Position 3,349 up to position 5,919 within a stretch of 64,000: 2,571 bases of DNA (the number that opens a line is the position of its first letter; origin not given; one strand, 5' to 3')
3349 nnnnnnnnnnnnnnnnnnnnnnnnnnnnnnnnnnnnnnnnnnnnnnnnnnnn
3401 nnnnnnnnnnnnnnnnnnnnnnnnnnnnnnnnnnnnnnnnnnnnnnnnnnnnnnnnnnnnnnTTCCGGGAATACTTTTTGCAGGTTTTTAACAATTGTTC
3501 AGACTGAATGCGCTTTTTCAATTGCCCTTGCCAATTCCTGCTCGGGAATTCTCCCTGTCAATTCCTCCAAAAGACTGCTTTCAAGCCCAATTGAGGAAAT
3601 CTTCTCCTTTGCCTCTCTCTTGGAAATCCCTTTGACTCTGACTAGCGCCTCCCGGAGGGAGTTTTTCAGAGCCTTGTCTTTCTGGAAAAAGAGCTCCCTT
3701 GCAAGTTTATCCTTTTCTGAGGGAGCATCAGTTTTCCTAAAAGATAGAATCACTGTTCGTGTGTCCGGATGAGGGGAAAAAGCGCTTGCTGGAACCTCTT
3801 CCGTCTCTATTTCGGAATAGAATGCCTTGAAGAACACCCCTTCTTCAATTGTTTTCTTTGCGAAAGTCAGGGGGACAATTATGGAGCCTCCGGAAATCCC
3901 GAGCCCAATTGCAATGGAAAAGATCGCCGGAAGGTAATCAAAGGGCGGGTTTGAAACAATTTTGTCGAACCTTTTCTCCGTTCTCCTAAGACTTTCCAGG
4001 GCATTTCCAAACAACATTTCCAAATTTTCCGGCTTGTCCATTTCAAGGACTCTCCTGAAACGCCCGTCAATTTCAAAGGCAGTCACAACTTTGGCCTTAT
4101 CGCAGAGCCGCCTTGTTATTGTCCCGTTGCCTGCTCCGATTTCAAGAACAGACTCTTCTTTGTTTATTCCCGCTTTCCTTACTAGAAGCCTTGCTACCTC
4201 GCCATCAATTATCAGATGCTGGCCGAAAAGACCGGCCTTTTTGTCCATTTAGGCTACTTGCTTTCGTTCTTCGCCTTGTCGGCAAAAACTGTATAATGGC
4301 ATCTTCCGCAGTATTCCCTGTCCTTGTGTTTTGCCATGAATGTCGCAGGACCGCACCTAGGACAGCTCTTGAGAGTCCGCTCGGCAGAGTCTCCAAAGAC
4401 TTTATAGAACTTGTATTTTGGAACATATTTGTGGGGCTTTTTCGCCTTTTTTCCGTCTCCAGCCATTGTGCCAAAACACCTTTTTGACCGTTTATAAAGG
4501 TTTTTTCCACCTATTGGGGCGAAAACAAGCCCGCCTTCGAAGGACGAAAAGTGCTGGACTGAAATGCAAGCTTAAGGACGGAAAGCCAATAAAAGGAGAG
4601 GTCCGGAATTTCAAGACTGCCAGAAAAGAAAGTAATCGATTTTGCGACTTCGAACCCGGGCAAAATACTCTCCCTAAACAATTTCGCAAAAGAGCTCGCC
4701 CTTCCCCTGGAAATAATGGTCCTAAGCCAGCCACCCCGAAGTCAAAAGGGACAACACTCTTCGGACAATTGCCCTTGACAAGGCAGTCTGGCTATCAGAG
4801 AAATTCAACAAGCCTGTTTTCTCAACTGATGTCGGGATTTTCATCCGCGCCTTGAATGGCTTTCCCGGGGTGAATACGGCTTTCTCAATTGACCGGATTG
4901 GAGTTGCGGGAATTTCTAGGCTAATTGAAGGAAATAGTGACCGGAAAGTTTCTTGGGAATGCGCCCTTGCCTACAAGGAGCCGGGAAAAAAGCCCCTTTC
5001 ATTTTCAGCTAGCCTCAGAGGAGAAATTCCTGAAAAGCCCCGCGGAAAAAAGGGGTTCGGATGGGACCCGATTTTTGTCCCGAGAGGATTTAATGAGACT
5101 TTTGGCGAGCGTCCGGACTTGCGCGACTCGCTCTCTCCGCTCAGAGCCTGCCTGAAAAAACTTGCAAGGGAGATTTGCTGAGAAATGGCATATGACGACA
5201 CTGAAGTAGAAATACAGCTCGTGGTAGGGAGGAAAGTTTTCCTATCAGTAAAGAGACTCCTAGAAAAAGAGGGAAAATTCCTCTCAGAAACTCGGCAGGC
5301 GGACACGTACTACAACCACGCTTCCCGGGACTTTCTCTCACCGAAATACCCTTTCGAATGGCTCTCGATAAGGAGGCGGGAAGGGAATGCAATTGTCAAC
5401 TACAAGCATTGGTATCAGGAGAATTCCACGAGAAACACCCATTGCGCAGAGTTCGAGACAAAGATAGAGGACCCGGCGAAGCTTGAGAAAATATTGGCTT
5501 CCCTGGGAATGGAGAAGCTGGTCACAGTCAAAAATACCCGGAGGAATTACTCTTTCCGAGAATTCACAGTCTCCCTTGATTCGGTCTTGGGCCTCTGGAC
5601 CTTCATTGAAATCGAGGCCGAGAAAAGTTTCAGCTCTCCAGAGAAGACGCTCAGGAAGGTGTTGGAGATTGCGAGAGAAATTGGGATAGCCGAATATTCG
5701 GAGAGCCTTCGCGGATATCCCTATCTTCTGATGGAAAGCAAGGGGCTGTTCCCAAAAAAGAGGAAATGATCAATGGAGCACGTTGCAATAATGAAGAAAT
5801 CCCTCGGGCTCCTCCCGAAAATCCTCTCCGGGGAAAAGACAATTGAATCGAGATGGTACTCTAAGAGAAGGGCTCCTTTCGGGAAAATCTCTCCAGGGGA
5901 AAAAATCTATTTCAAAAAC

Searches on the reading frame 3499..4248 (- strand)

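Call 33: search_protein_families(library=pfam, proteins=[window:3499-4248:-], max_evalue=0.001)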
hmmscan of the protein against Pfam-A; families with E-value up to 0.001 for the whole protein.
window:3499-4248:- (249 aa): 3 families
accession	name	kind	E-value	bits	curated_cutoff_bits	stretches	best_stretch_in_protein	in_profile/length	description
PF00398.26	RrnaAD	-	4e-19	69.2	24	1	7-203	7-228/263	Ribosomal RNA adenine dimethylase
PF05175.20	MTS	-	1.5e-06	28.4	23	1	5-104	8-109/170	Methyltransferase small domain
PF13649.12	Methyltransf_25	-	0.00012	23.1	27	1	34-107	1-78/97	Methyltransferase domain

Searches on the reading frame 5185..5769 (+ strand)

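Call 91: search_protein_families(library=pfam, proteins=[window:5185-5769:+], max_evalue=0.01)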
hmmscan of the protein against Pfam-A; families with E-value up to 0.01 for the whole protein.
window:5185-5769:+ (194 aa): 1 family
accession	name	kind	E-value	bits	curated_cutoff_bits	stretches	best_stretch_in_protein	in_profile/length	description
PF01928.26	CYTH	-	2.8e-22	79.9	23.2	1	6-178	2-179/179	CYTH domain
